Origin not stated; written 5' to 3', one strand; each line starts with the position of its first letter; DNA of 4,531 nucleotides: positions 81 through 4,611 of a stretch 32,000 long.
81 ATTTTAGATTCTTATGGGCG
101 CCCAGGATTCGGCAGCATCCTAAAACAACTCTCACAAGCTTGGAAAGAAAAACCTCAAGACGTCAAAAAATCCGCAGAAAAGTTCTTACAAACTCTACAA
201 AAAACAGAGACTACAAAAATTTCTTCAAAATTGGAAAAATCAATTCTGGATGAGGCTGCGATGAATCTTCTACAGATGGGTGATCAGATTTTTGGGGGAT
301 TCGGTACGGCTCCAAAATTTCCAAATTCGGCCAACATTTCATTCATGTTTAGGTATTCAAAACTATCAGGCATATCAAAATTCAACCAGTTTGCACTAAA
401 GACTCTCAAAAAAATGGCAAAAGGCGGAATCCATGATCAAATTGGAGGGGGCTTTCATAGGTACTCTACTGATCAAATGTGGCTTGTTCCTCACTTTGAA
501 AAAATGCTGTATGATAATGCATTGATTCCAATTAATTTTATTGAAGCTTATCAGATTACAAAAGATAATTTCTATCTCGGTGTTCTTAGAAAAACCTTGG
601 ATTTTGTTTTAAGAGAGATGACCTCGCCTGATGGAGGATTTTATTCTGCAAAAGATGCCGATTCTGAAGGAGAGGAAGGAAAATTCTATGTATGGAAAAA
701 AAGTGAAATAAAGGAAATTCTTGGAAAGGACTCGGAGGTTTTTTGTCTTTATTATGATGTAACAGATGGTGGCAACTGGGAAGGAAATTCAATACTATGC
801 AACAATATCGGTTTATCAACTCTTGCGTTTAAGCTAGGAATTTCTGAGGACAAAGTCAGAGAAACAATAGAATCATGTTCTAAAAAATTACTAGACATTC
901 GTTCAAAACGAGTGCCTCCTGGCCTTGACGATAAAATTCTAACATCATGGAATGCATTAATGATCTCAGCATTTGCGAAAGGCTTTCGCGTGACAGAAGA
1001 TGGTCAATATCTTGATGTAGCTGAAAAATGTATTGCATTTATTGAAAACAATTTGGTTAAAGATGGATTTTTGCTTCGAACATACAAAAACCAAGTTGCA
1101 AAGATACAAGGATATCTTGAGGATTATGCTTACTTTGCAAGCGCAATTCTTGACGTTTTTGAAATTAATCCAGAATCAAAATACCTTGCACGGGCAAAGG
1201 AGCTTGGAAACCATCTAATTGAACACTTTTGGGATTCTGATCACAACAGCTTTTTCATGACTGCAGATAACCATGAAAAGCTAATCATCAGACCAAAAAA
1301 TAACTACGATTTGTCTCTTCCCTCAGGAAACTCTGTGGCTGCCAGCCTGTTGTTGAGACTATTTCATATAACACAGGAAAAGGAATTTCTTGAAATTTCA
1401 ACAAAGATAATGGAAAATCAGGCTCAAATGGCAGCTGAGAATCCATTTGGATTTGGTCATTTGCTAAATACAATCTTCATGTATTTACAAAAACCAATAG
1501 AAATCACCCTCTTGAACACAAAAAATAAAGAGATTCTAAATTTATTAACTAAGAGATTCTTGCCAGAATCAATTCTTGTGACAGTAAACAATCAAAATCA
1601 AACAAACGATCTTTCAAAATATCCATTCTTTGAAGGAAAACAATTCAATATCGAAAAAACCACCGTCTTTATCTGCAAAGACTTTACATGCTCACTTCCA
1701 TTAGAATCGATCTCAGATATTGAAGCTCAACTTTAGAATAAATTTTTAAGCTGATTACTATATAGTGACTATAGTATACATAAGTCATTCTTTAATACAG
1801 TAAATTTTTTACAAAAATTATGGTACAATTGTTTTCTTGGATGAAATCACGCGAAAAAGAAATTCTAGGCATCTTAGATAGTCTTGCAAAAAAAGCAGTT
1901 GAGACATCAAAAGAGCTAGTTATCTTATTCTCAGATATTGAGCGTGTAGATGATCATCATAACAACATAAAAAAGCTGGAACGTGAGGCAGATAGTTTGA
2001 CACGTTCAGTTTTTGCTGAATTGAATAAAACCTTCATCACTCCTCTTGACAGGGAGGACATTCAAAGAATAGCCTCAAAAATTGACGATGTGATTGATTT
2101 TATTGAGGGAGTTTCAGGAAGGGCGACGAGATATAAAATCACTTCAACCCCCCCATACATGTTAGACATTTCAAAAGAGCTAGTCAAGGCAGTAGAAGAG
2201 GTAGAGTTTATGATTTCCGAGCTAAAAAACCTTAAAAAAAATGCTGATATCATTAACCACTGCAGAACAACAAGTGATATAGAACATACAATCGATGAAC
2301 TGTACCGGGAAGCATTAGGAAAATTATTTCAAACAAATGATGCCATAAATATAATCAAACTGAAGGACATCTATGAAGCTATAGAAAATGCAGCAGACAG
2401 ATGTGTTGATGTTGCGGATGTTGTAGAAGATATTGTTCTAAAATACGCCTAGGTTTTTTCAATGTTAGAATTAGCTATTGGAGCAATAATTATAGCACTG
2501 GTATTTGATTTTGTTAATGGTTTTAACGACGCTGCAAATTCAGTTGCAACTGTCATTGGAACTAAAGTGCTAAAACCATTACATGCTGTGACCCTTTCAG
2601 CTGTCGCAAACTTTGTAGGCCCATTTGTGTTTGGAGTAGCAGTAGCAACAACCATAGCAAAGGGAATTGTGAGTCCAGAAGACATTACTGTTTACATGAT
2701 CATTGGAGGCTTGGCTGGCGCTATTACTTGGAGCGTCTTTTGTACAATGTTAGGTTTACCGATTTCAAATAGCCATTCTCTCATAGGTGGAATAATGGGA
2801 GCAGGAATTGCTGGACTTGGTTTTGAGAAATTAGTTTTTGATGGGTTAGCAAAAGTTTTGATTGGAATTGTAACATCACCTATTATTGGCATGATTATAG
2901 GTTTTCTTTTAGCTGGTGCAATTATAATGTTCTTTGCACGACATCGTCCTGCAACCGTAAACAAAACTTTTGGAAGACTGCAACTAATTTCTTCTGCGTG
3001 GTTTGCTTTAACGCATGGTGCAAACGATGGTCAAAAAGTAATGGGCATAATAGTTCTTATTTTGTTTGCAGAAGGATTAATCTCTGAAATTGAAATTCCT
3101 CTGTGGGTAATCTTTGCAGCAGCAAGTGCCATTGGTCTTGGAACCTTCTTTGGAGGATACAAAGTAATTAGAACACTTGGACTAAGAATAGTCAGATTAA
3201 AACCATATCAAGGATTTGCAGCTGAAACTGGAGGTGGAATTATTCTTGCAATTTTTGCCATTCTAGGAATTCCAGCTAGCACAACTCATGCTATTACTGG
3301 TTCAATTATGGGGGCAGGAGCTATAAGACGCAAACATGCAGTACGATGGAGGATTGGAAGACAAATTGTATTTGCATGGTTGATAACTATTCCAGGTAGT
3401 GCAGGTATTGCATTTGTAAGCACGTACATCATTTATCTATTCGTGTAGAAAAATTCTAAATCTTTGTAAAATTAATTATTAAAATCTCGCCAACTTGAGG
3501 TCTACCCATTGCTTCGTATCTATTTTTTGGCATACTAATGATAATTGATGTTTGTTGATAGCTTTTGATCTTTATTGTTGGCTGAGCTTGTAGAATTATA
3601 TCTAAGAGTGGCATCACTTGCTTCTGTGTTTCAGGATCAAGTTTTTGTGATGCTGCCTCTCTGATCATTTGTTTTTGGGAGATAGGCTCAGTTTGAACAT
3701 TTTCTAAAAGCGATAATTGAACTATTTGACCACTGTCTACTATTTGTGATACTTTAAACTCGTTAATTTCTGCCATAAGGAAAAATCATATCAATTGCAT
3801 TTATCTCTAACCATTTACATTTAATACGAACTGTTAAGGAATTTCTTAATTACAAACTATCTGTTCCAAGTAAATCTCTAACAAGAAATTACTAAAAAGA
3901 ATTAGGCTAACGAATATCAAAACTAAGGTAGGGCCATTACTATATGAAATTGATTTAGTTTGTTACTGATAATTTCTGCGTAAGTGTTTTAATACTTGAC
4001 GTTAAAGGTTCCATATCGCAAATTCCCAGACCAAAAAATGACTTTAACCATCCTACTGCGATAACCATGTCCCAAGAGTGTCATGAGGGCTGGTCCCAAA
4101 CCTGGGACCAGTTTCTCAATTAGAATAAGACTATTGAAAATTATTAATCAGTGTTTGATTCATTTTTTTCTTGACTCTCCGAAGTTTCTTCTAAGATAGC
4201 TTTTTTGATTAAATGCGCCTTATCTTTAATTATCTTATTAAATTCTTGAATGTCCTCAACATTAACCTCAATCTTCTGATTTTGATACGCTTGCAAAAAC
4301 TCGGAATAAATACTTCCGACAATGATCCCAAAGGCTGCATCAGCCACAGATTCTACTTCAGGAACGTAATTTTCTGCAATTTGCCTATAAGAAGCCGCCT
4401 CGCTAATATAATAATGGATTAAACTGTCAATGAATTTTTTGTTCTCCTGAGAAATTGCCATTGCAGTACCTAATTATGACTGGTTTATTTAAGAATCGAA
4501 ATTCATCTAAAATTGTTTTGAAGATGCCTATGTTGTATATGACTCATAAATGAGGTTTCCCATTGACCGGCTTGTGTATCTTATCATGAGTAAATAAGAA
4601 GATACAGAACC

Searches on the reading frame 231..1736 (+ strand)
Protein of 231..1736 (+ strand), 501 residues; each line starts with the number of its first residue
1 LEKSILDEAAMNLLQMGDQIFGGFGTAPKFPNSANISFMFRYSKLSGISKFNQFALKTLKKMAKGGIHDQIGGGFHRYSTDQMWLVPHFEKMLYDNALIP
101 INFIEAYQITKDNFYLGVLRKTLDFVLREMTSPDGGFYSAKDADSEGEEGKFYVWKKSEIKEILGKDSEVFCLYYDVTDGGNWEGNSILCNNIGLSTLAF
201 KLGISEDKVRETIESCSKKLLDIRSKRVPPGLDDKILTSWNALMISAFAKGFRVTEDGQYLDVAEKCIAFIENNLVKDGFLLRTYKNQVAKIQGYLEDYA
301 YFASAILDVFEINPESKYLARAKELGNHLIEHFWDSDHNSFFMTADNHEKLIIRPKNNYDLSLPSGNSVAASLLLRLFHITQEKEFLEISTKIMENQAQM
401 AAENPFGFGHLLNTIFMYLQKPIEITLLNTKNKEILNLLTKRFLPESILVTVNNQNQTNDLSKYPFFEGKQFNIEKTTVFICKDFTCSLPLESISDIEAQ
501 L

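Call 32: search_protein_families(library=pfam, proteins=[window:231-1736:+], max_evalue=0.01)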
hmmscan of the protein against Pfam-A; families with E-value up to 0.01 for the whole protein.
window:231-1736:+ (501 aa): 5 families
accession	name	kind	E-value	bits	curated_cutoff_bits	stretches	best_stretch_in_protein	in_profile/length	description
PF06662.19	C5-epim_C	-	3.5e-10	40.1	23.3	1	242-297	32-82/188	D-glucuronyl C5-epimerase C-terminus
PF07221.17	GlcNAc_2-epim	-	7.9e-05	22.5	23.4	0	242-398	24-173/347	N-acylglucosamine 2-epimerase (GlcNAc 2-epimerase)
PF03663.20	Glyco_hydro_76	-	0.00051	20.1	25.9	1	239-394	35-183/366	Glycosyl hydrolase family 76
PF07470.19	Glyco_hydro_88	-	0.0006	19.3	26.6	0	89-140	69-121/352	Glycosyl Hydrolase Family 88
PF06917.19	Pectate_lyase_2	-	0.0042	16.3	26.6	0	243-350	354-453/491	Periplasmic pectate lyase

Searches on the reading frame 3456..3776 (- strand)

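Call 32: search_protein_families(library=pfam, proteins=[window:3456-3776:-], max_evalue=0.01)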
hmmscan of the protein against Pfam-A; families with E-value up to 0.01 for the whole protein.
window:3456-3776:- (106 aa): 1 family
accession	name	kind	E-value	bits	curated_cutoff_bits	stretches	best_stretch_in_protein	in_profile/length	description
PF18653.6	Arcadin_1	-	0.0082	16.6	25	0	32-104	32-102/111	Arcadin 1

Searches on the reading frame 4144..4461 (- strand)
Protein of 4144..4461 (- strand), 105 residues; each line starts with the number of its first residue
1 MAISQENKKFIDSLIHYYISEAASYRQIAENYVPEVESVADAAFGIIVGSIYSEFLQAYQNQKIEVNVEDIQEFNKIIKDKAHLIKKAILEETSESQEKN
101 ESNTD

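Call 32: search_protein_families(library=pfam, proteins=[window:4144-4461:-], max_evalue=0.01)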
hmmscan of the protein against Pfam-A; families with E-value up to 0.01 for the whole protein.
window:4144-4461:- (105 aa): 1 family
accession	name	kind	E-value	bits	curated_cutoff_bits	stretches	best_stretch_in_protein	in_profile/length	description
PF25046.1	DUF7790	-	0.0028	17.5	23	1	17-100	180-265/272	Domain of unknown function (DUF7790)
